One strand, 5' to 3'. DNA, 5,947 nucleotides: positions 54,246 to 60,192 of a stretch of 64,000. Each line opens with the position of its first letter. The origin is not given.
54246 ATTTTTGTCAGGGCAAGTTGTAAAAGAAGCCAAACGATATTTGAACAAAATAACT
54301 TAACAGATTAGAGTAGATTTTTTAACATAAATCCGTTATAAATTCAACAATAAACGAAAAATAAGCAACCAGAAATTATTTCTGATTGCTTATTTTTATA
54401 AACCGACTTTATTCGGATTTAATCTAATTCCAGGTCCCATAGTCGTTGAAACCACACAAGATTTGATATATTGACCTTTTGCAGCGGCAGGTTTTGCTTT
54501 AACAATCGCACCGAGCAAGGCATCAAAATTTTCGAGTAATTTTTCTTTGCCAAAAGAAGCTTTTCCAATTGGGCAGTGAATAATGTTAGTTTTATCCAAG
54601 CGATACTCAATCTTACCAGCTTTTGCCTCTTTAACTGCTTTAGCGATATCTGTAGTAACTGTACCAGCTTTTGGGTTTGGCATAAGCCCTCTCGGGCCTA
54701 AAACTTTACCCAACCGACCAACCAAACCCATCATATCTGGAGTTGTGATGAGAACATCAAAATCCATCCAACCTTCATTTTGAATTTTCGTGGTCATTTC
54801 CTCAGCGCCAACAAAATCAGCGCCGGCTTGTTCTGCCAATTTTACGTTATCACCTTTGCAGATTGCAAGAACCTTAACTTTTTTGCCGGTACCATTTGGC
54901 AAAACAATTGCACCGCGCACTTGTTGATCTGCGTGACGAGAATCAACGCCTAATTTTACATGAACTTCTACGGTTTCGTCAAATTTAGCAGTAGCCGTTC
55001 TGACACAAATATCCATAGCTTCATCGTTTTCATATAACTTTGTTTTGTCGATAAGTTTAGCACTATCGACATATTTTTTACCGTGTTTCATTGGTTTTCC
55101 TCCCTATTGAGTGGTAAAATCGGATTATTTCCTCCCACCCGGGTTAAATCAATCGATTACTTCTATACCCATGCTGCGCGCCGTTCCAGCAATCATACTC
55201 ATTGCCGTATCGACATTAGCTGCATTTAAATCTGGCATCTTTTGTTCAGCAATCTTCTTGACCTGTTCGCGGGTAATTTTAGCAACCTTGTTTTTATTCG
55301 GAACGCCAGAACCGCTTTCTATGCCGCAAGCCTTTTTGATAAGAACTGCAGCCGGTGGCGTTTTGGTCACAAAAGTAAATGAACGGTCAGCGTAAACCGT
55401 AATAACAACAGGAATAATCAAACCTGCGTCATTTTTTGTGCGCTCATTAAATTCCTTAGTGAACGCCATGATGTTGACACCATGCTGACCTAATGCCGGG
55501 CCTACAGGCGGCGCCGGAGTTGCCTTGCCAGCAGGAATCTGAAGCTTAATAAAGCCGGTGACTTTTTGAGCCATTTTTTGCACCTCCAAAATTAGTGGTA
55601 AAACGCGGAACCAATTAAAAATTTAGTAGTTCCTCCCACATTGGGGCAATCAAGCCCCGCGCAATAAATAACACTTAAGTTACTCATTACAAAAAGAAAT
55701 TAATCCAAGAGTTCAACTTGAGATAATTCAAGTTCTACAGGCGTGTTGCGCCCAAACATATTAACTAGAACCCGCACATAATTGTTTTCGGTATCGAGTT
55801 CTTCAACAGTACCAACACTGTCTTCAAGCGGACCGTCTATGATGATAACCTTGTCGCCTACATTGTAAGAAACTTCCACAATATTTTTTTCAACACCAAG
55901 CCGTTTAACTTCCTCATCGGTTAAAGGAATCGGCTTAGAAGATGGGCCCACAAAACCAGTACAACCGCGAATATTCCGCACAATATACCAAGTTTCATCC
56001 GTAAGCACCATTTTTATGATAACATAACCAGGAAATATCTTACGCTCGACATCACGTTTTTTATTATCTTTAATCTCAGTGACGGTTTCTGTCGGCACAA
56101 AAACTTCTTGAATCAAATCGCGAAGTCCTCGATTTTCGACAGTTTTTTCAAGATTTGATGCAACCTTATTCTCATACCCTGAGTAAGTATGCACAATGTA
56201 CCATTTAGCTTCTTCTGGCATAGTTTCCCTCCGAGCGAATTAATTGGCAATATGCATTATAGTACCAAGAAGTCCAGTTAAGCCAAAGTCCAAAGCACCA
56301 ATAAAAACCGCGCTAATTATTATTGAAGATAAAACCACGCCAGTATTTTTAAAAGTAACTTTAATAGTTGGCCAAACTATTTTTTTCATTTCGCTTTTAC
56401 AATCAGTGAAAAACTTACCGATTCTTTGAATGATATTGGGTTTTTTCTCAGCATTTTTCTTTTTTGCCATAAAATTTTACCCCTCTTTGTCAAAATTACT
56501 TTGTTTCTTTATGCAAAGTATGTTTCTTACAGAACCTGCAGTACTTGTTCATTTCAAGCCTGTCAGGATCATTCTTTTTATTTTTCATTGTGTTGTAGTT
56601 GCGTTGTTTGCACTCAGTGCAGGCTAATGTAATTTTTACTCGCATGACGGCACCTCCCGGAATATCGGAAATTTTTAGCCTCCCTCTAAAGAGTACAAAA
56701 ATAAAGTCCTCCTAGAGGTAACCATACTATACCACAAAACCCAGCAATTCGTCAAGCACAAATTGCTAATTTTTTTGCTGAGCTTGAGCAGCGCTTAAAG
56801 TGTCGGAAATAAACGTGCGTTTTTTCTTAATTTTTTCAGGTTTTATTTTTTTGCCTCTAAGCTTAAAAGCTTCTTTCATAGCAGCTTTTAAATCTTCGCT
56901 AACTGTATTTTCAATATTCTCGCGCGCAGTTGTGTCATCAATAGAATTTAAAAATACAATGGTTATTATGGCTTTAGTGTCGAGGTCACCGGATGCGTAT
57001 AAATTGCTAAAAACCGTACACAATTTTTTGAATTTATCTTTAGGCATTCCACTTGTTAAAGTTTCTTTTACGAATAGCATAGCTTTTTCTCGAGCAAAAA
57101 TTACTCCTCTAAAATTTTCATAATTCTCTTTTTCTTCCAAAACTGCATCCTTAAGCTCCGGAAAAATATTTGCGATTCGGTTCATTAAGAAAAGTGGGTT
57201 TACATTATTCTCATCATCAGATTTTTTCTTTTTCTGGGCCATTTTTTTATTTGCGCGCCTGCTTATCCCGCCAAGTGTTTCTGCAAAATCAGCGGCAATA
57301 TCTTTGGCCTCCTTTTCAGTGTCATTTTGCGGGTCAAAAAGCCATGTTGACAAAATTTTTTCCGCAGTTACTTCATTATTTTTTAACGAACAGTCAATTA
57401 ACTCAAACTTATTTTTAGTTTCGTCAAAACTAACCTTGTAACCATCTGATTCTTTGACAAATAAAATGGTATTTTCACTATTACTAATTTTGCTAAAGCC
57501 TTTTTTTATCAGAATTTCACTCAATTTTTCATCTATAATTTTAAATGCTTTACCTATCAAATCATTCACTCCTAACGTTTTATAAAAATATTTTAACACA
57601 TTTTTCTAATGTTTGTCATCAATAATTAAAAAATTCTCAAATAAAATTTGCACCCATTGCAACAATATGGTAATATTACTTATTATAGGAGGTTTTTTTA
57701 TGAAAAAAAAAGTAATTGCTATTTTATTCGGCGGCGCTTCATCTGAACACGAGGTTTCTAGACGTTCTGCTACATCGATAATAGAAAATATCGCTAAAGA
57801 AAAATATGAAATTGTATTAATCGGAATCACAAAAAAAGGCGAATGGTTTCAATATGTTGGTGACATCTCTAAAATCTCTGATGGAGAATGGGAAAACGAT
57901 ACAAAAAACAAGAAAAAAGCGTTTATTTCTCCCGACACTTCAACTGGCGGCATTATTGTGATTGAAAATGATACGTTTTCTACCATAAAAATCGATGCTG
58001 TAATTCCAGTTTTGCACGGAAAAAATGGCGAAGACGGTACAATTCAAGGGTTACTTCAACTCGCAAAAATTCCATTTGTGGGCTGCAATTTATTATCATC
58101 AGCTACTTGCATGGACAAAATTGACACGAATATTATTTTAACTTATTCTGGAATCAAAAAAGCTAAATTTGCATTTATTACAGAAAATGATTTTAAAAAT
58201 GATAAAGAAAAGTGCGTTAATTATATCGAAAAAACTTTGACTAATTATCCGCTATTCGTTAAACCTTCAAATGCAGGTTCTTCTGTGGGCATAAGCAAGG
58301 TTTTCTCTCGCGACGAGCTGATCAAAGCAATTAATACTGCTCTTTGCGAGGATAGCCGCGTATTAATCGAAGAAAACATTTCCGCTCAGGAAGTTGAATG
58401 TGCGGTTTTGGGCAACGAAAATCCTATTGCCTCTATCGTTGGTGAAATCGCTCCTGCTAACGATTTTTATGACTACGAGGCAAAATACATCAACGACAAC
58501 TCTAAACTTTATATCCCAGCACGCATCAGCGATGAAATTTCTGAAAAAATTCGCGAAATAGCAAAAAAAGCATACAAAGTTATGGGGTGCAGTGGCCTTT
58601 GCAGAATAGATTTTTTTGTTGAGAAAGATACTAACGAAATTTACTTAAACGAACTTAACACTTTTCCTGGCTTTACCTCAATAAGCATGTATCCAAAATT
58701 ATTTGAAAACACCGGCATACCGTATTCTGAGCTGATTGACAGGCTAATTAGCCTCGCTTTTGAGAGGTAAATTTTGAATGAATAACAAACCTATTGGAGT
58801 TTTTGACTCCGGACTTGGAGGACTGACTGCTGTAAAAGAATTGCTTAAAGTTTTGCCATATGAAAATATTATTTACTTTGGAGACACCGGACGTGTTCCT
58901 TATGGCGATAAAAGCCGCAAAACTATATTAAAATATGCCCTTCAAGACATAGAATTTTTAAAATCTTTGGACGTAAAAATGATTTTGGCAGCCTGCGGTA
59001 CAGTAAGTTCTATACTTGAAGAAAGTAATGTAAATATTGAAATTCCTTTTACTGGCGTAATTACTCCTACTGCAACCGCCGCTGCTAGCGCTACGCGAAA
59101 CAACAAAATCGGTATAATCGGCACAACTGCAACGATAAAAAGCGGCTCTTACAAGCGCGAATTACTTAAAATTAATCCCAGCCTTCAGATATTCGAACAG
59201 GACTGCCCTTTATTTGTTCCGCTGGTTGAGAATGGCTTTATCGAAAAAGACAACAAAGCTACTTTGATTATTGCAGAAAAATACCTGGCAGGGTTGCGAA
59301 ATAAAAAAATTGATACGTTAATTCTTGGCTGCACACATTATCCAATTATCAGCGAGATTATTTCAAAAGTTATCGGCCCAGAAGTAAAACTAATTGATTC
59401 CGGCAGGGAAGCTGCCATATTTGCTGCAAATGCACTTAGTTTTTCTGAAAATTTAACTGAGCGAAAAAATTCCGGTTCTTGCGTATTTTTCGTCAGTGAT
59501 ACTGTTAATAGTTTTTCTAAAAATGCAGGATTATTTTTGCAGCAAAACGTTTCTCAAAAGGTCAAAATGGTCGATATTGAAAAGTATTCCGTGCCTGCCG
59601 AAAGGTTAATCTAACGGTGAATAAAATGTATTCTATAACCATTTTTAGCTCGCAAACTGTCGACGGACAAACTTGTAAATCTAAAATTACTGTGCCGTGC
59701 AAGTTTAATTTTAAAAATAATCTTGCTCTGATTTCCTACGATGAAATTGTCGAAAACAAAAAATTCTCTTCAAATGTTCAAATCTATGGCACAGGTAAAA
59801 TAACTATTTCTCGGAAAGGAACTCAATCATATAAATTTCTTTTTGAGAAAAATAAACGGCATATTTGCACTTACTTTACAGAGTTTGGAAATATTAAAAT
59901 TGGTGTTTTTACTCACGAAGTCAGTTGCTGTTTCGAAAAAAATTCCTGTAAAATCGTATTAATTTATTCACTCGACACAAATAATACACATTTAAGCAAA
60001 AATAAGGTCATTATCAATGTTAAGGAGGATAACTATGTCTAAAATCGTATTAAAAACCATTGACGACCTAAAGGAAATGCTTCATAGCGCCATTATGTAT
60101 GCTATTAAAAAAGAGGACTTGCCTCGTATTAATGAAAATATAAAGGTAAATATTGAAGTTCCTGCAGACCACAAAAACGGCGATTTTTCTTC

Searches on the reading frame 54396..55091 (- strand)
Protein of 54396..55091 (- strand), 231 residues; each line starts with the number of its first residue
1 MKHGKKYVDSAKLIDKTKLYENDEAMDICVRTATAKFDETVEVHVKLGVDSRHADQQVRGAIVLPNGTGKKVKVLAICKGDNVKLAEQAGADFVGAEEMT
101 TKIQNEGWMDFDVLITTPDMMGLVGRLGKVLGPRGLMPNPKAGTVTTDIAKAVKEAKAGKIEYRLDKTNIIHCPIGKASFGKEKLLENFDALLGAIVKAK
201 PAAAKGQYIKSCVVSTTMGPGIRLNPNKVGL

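Call 69: search_protein_families(library=pfam, proteins=[window:54396-55091:-], max_evalue=0.00001)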
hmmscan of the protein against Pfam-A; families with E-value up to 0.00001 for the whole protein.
window:54396-55091:- (231 aa): 1 family
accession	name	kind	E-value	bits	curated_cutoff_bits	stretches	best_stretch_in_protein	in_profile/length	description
PF00687.26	Ribosomal_L1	-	1.5e-73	247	32.2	1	32-220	4-198/198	Ribosomal protein L1p/L10e family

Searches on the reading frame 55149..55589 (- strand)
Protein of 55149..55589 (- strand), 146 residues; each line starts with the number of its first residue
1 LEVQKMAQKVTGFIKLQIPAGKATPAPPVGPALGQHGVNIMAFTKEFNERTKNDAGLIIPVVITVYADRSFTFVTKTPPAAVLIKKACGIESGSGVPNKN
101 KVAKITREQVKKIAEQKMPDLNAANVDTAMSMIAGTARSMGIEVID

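Call 69: search_protein_families(library=pfam, proteins=[window:55149-55589:-], max_evalue=0.00001)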
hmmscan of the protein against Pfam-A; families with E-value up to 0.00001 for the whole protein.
window:55149-55589:- (146 aa): 2 families
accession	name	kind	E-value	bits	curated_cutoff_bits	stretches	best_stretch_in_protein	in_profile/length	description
PF03946.19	Ribosomal_L11_N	-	1.5e-30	105.2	32.9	1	14-71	1-58/58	Ribosomal protein L11, N-terminal domain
PF00298.24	Ribosomal_L11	-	1.7e-30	105.6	21.4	1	76-144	1-69/69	Ribosomal protein L11, RNA binding domain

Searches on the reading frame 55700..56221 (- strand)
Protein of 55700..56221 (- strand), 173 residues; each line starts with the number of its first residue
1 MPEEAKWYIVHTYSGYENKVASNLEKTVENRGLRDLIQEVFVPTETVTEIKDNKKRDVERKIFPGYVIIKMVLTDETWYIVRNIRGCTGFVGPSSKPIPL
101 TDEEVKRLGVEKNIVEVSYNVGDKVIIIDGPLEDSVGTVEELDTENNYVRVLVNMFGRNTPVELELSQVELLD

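Call 69: search_protein_families(library=pfam, proteins=[window:55700-56221:-], max_evalue=0.00001)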
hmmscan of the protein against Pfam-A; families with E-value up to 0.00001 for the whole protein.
window:55700-56221:- (173 aa): 1 family
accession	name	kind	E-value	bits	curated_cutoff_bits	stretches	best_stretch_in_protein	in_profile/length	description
PF02357.24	NusG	-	3.7e-31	107.9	22.2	1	6-108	2-92/93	Transcription termination factor nusG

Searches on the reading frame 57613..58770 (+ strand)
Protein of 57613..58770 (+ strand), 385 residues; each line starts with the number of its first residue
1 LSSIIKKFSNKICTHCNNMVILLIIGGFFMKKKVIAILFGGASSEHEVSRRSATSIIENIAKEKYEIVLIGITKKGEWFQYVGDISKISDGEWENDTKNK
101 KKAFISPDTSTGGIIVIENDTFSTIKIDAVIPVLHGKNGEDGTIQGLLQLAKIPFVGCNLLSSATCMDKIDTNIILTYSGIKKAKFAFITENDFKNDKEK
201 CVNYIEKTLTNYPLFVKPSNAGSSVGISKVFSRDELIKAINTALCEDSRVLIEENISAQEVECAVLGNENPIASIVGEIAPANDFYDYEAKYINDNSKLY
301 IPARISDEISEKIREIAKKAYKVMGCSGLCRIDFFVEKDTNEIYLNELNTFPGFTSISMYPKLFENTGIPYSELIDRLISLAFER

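Call 69: search_protein_families(library=pfam, proteins=[window:57613-58770:+], max_evalue=0.00001)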
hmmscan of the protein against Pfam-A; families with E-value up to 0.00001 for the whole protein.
window:57613-58770:+ (385 aa): 5 families
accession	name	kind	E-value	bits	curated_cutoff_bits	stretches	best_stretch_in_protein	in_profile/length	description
PF07478.18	Dala_Dala_lig_C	-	1.4e-75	253.7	24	1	177-379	3-203/204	D-ala D-ala ligase C-terminus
PF01820.27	Dala_Dala_lig_N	-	1.6e-37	129.1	34.6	1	35-158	2-121/121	D-ala D-ala ligase N-terminus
PF02222.28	ATP-grasp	-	1e-09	38.7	27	1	180-348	7-159/179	ATP-grasp domain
PF02786.22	CPSase_L_D2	-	1.6e-08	34.8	19.8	1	195-350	24-178/211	Carbamoyl-phosphate synthase L chain, ATP binding domain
PF13535.11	ATP-grasp_4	-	7e-06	26.2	27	0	211-350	2-150/160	ATP-grasp domain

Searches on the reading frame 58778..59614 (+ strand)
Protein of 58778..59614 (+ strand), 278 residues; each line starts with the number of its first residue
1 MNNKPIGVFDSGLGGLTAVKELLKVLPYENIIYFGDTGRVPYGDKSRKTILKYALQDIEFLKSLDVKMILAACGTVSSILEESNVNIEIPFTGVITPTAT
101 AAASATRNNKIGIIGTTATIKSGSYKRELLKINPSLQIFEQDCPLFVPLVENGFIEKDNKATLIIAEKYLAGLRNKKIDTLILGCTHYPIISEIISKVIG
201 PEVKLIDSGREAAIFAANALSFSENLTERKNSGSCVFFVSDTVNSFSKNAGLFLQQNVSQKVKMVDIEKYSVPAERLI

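Call 69: search_protein_families(library=pfam, proteins=[window:58778-59614:+], max_evalue=0.00001)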
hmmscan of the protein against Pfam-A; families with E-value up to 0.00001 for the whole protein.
window:58778-59614:+ (278 aa): 1 family
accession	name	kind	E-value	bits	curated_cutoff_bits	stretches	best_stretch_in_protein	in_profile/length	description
PF01177.27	Asp_Glu_race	-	9.2e-16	58.7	31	1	53-213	55-208/211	Asp/Glu/Hydantoin racemase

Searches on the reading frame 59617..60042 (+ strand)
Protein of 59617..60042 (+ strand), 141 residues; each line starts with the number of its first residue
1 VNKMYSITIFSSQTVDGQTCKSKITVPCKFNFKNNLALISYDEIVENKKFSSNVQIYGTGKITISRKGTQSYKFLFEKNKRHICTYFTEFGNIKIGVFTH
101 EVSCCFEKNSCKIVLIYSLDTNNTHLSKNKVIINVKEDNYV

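Call 69: search_protein_families(library=pfam, proteins=[window:59617-60042:+], max_evalue=0.00001)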
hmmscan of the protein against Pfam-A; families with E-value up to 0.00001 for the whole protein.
window:59617-60042:+ (141 aa): 1 family
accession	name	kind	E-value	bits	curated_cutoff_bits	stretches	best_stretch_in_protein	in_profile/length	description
PF09148.16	DUF1934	-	7.5e-22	78.1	22.5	1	7-131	1-126/128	Domain of unknown function (DUF1934)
